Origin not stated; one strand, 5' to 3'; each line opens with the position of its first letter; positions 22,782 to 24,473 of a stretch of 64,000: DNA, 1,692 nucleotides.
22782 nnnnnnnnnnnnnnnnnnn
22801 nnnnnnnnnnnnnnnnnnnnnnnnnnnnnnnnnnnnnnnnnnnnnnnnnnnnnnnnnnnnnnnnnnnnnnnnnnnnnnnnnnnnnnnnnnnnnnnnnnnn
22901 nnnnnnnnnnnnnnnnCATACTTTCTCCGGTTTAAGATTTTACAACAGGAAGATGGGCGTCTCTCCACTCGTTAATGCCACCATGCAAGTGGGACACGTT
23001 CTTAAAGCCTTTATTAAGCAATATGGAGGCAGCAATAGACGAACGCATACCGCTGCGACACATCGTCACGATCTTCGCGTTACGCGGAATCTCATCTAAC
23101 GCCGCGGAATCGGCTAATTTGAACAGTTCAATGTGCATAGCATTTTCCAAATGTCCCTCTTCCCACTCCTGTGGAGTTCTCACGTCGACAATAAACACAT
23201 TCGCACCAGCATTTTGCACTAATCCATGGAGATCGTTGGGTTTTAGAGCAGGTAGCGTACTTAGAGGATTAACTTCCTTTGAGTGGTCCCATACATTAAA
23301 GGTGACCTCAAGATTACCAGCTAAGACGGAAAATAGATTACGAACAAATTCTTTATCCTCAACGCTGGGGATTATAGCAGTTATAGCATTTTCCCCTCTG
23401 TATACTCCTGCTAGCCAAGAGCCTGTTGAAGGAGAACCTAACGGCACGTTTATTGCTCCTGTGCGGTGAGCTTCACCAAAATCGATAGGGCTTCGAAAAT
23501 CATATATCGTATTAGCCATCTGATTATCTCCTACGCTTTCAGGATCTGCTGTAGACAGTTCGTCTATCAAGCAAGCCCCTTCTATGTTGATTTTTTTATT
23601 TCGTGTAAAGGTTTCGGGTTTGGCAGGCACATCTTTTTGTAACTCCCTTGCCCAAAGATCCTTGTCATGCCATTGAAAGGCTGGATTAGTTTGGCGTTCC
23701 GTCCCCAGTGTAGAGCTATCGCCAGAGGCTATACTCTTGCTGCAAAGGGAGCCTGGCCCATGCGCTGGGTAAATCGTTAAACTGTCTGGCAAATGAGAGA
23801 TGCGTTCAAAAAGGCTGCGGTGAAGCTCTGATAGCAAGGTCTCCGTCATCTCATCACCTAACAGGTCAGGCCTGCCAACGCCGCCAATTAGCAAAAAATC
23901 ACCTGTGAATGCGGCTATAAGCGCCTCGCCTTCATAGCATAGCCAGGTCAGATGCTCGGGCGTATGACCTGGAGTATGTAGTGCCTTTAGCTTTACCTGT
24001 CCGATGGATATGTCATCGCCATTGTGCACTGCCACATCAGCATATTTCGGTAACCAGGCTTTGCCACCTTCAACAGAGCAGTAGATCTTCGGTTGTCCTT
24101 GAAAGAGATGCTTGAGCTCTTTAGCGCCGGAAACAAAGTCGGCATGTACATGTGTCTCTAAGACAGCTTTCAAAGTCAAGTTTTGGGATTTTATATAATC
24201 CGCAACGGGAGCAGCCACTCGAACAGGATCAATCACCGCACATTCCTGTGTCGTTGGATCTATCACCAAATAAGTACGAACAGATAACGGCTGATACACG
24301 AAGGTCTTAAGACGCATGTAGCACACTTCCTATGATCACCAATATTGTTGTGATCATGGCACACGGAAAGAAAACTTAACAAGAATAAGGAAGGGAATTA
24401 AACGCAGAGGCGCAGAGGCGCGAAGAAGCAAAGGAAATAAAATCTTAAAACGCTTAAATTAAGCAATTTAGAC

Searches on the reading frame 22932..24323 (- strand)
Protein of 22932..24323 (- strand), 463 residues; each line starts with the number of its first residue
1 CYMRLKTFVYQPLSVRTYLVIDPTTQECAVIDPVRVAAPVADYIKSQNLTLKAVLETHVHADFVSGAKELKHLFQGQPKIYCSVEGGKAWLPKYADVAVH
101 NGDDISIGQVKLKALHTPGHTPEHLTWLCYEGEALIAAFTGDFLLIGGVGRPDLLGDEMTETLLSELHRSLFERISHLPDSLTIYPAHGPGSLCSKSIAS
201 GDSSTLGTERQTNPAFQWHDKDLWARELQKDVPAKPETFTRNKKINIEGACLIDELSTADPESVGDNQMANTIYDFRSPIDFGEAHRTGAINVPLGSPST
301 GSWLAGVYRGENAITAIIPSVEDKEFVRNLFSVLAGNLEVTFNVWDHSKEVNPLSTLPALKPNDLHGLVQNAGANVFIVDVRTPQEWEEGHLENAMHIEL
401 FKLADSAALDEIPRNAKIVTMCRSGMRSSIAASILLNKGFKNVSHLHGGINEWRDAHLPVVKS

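Call 66: search_protein_families(library=pfam, proteins=[window:22932-24323:-], max_evalue=0.001)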
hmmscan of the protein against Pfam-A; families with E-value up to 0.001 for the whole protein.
window:22932-24323:- (463 aa): 2 families
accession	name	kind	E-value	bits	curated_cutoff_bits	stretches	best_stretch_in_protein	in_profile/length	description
PF00581.25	Rhodanese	-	1.2e-21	77.5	22.2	1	368-455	8-101/102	Rhodanese-like domain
PF00753.33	Lactamase_B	-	1.5e-12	48.3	22.7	1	13-181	4-190/196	Metallo-beta-lactamase superfamily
